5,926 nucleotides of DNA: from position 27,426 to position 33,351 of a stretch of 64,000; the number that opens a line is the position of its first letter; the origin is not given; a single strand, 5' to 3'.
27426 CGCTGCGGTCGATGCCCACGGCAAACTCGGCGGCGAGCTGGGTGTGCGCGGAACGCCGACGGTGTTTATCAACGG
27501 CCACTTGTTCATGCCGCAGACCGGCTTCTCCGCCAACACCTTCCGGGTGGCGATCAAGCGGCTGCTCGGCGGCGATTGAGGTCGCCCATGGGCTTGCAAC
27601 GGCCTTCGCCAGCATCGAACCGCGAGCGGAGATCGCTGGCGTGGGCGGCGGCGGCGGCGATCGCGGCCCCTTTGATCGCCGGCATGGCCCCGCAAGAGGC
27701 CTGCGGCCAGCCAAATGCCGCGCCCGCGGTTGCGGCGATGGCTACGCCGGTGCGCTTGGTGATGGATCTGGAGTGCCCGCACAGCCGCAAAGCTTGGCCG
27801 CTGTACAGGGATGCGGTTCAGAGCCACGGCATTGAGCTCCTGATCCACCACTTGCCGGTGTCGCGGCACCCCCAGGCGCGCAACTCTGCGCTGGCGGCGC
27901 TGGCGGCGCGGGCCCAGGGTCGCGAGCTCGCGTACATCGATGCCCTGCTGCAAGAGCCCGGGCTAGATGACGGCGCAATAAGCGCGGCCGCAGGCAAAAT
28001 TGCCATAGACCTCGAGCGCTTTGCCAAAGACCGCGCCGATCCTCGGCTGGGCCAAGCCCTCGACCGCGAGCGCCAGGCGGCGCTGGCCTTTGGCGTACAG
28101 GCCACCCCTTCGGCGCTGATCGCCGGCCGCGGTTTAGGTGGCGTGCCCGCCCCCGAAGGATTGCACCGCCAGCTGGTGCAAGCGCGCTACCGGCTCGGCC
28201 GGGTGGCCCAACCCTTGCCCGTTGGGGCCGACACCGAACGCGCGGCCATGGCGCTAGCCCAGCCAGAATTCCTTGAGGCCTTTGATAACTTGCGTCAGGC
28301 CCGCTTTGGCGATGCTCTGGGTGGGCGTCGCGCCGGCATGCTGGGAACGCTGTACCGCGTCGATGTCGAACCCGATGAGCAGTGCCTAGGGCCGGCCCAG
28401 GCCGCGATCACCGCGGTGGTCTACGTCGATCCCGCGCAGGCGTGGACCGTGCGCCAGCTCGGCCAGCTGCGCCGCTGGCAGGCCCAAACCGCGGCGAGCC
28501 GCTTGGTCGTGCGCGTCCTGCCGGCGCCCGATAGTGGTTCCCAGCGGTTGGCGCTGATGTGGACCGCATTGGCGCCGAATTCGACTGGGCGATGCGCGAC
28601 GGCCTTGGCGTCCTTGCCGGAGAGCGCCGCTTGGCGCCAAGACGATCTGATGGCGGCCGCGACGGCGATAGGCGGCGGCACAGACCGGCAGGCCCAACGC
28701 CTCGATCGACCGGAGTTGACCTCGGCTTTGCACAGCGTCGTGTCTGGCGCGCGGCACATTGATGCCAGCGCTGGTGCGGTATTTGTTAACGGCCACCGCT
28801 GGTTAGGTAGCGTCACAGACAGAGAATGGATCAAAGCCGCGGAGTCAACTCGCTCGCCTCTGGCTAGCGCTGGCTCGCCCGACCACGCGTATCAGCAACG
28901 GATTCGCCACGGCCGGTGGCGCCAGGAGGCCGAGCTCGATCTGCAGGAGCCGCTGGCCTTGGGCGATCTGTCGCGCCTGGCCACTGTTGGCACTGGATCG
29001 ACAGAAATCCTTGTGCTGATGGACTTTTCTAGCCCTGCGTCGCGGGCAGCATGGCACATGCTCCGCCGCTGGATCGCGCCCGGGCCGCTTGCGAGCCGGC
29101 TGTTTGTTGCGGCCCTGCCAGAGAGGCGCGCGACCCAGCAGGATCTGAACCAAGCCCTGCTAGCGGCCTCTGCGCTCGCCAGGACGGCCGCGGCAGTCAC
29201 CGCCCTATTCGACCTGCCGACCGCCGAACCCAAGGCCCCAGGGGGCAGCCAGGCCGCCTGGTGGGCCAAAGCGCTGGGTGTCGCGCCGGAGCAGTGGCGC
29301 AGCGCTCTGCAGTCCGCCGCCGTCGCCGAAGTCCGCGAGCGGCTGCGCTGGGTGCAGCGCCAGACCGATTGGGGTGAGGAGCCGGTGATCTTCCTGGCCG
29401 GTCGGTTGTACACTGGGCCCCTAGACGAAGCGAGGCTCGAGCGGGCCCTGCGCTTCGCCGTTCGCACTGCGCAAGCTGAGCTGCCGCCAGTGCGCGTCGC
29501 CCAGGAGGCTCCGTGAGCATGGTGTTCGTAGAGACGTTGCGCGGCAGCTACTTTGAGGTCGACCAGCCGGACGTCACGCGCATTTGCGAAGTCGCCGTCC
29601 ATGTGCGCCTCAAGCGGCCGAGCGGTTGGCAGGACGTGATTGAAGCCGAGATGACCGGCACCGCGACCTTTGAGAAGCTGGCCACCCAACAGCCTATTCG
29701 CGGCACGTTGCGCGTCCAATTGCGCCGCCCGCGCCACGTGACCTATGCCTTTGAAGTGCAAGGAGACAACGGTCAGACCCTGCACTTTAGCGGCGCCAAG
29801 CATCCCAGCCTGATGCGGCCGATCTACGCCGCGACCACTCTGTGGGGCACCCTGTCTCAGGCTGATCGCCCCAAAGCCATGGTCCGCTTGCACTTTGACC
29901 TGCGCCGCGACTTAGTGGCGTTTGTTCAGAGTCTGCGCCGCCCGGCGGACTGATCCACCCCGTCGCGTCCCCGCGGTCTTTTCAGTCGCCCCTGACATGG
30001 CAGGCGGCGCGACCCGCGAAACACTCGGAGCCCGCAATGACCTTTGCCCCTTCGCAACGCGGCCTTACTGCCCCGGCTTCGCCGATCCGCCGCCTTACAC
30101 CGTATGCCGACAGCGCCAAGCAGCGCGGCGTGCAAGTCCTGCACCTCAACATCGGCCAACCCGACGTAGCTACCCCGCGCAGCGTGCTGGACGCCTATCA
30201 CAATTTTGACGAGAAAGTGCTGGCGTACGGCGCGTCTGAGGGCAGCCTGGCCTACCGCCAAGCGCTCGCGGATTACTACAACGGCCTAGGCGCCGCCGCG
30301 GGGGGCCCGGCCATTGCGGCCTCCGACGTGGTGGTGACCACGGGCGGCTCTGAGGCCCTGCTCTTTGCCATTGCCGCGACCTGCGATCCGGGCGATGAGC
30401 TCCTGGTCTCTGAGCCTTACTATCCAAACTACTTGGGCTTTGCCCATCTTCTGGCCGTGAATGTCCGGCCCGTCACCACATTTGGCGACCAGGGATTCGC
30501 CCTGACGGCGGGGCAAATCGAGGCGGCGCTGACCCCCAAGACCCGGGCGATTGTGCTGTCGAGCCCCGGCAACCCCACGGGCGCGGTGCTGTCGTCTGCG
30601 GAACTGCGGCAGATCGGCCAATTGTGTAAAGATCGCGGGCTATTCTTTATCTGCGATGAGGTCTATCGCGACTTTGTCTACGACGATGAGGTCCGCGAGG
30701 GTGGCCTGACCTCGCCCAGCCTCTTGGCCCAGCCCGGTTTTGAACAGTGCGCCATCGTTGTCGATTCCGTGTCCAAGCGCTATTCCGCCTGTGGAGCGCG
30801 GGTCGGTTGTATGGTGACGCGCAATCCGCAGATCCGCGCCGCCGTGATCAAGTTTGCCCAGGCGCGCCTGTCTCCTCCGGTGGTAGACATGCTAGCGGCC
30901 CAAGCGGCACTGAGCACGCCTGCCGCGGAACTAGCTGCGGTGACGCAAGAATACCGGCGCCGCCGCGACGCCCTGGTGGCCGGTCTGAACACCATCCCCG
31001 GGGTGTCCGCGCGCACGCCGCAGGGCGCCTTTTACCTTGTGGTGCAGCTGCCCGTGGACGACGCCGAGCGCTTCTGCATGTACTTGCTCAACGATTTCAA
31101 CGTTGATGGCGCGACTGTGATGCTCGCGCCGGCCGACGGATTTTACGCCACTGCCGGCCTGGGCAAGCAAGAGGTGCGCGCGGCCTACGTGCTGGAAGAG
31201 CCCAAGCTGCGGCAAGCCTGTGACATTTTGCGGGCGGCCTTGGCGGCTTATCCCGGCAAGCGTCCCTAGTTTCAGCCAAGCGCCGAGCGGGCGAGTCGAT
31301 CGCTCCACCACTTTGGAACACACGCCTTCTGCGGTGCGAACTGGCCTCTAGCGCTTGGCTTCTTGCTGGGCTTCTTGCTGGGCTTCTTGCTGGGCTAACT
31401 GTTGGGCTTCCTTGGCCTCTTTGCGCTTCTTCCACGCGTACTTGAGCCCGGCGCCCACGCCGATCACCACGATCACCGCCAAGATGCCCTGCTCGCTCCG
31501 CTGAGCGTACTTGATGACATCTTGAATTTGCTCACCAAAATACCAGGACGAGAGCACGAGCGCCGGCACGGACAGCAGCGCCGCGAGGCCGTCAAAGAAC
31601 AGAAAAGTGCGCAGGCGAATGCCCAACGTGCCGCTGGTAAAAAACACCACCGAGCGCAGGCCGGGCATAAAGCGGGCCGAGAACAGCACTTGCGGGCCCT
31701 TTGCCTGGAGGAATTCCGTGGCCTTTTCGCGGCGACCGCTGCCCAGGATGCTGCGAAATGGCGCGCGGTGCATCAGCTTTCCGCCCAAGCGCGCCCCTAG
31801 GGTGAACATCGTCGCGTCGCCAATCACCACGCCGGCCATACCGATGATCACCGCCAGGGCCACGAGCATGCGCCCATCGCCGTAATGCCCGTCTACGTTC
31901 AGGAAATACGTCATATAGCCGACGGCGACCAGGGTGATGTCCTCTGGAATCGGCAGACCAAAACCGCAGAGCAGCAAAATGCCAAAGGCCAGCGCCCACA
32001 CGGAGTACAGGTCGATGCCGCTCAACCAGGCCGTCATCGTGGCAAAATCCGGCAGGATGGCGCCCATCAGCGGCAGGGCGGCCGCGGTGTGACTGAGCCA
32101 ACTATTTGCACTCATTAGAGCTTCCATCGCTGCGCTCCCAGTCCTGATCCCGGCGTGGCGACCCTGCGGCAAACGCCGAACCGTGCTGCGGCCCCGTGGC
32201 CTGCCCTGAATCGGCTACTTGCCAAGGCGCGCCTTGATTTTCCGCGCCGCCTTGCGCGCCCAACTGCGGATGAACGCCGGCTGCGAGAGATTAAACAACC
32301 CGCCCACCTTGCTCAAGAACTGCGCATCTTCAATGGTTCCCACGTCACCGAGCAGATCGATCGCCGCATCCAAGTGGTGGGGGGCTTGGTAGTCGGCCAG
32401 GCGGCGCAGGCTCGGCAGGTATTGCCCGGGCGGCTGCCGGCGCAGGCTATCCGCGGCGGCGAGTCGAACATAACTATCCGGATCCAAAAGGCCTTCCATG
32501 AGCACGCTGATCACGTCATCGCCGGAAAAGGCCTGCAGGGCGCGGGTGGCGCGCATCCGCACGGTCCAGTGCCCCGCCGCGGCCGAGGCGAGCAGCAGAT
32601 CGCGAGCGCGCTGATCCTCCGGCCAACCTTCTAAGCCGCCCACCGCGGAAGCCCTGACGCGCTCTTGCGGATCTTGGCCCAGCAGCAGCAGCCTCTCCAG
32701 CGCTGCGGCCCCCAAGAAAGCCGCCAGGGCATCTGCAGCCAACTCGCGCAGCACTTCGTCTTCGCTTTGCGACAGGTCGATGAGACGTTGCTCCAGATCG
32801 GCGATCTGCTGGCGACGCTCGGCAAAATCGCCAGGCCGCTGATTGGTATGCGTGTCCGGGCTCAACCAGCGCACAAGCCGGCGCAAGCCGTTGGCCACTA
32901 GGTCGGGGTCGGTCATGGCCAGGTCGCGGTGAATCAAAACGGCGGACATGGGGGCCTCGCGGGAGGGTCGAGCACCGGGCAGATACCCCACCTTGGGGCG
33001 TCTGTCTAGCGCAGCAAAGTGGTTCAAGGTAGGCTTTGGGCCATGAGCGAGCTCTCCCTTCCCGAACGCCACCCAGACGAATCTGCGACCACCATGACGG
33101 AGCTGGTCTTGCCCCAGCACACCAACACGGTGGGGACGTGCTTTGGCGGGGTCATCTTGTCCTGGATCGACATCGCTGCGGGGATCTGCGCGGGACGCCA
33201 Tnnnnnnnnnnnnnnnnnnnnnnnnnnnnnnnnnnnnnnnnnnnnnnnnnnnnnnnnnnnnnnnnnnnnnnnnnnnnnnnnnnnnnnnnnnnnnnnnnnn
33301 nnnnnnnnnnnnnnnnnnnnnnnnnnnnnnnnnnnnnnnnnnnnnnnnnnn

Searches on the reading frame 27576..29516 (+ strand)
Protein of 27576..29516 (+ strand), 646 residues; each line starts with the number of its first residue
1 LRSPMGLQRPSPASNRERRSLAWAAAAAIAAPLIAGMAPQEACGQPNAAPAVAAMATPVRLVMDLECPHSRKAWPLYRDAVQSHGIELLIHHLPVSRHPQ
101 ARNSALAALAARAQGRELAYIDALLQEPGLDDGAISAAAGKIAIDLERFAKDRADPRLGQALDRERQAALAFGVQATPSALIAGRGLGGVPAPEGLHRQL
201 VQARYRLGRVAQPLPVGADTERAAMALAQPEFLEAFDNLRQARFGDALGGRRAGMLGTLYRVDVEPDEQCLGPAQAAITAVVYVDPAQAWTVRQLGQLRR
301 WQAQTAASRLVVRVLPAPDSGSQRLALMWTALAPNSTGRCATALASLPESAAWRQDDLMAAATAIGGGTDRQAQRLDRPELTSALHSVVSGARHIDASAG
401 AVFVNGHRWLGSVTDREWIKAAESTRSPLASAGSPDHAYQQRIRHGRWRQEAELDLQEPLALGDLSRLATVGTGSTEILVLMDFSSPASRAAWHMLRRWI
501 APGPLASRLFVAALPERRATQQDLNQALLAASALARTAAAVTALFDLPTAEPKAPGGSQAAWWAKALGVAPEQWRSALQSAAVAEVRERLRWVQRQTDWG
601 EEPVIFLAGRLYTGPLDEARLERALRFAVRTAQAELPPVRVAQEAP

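Call 35: search_protein_families(library=pfam, max_evalue=0.0001, proteins=[window:27576-29516:+])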
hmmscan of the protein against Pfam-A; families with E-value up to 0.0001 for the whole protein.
window:27576-29516:+ (646 aa): 2 families
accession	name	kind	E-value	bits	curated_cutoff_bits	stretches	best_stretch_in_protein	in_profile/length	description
PF01323.26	DSBA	-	1.7e-10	41.4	25.6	1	61-200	4-190/191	DSBA-like thioredoxin domain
PF13462.12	Thioredoxin_4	-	8.7e-06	26.5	23.2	0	59-199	17-162/165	Thioredoxin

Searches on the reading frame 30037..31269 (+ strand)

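Call 35: search_protein_families(library=pfam, max_evalue=0.0001, proteins=[window:30037-31269:+])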
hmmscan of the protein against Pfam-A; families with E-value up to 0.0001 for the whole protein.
window:30037-31269:+ (410 aa): 3 families
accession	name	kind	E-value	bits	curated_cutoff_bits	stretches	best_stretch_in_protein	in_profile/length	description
PF00155.27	Aminotran_1_2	-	1.9e-52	179.1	19.7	1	33-356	2-328/361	Aminotransferase class I and II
PF01053.26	Cys_Met_Meta_PP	-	8.4e-07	28.3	27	1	95-209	67-175/381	Cys/Met metabolism PLP-dependent enzyme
PF00266.25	Aminotran_5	-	1.1e-06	28.3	21.5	1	46-209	11-177/371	Aminotransferase class-V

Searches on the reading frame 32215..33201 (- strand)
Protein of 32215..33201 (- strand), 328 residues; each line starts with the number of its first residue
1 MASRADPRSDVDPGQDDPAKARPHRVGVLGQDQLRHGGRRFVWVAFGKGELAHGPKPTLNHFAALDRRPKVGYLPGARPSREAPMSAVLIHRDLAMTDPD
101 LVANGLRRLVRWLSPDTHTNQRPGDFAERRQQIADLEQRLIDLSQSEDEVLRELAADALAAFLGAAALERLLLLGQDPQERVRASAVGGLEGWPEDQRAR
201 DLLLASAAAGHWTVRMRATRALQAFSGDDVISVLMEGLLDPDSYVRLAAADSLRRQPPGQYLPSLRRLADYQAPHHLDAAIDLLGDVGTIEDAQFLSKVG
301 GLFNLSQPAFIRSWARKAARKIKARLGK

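Call 35: search_protein_families(library=pfam, max_evalue=0.0001, proteins=[window:32215-33201:-])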
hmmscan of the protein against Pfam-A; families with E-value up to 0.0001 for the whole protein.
window:32215-33201:- (328 aa): 3 families
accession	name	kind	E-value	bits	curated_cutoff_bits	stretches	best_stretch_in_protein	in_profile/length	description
PF13646.12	HEAT_2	-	2e-20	73.3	27.7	2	174-254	8-88/88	HEAT repeats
PF02985.28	HEAT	-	5.5e-11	42.1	23.5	0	231-254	2-25/31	HEAT repeat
PF13513.12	HEAT_EZ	-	7.3e-05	23.6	27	0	130-161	19-54/55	HEAT-like repeat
